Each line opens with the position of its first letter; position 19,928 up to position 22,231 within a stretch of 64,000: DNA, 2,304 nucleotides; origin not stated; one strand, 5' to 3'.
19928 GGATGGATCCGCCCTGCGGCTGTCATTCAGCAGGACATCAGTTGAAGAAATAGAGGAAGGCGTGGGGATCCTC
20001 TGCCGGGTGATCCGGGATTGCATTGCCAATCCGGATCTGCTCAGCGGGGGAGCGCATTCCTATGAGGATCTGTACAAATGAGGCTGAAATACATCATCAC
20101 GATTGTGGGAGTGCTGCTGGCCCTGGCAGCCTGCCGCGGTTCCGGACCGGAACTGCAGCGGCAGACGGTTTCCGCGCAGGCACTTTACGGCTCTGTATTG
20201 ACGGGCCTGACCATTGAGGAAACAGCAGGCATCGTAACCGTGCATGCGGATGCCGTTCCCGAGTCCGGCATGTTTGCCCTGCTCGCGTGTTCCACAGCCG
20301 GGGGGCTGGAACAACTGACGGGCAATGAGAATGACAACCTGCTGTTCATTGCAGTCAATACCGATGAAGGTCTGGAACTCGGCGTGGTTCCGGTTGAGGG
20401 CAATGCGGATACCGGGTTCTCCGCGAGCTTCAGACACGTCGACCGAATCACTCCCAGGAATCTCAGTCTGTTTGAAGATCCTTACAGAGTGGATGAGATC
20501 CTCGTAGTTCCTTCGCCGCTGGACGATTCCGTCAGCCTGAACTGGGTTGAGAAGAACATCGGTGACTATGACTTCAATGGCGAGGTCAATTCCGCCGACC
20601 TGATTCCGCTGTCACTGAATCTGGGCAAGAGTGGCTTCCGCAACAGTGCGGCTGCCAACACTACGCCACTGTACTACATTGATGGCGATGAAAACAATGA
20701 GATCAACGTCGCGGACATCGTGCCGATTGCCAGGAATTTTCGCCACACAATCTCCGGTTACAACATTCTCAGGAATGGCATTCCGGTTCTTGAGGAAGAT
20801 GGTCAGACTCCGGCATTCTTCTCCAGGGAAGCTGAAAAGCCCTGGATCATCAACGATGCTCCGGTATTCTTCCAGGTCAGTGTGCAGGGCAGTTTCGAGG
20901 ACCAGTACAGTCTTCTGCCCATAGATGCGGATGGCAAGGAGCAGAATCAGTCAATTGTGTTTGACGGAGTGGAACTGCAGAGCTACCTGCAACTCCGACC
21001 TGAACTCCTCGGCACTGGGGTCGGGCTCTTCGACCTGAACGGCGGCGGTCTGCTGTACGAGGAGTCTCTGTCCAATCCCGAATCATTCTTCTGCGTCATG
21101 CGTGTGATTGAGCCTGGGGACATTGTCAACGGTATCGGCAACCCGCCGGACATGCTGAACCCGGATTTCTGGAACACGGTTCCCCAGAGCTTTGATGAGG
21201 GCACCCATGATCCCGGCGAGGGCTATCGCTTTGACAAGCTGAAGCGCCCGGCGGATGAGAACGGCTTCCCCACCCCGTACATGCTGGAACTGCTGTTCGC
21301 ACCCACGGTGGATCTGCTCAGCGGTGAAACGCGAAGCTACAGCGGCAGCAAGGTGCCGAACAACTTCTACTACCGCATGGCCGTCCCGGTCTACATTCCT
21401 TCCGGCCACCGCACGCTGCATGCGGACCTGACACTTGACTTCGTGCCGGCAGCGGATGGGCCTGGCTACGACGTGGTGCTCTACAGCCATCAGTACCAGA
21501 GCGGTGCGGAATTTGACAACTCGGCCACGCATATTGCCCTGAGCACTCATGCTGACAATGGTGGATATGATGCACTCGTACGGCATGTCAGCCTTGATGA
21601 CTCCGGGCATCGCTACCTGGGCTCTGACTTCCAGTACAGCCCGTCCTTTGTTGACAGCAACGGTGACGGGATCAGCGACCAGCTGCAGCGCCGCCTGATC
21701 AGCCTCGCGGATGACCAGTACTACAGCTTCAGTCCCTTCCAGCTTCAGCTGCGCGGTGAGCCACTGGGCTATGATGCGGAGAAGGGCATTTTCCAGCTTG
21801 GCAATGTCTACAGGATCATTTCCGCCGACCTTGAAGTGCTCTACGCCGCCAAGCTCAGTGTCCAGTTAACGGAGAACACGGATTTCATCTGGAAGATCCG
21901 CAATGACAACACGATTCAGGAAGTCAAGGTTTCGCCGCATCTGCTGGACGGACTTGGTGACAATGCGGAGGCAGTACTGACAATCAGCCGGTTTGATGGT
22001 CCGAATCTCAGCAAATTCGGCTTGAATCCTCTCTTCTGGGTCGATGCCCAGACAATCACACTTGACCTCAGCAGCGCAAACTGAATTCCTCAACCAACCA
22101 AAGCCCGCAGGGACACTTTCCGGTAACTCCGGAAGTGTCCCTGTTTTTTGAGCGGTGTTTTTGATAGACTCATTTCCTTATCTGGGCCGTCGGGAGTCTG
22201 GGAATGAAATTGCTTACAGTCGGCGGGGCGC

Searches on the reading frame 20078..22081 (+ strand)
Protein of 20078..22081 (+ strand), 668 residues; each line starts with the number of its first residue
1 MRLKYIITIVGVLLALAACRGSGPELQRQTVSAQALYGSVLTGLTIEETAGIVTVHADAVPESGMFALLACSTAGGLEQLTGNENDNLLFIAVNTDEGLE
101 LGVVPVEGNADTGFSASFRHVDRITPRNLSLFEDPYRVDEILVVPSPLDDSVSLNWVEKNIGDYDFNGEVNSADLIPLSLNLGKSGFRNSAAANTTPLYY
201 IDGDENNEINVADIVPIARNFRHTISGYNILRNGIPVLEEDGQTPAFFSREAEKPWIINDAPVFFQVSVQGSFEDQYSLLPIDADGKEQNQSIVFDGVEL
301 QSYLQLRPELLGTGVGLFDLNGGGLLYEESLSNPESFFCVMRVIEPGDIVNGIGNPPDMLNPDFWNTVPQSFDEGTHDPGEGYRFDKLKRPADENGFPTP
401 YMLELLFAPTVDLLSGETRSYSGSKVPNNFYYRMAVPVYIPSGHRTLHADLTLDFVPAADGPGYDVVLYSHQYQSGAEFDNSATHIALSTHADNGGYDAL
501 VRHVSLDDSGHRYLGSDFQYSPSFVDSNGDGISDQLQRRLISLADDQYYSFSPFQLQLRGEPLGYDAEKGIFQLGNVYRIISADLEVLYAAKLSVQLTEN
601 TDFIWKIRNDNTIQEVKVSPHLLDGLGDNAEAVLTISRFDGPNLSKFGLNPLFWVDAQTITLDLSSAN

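Call 4: search_protein_families(library=pfam, proteins=[window:20078-22081:+], max_evalue=1)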
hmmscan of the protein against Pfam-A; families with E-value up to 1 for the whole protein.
window:20078-22081:+ (668 aa): 1 family
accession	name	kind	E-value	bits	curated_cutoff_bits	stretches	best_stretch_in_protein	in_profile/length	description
PF00404.24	Dockerin_1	-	0.23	12.1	22.9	0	162-215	2-50/57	Dockerin type I domain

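Call 5: search_protein_families(library=ncbifam, proteins=[window:20078-22081:+], max_evalue=1)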
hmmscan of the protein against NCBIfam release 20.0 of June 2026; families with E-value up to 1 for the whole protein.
window:20078-22081:+ (668 aa): 0 families

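Call 86: search_solved_structures(query=window:20078-22081:+, max_evalue=1)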
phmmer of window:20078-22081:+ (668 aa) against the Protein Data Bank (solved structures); distinct sequences matched with E-value up to 1: 0.
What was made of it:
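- It has no cofactor motif and no family or PDB match (calls 4, 5, 86).
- Tried and rejected: The 668-aa upstream lipoprotein has no family or PDB match (calls 4, 5, 86).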
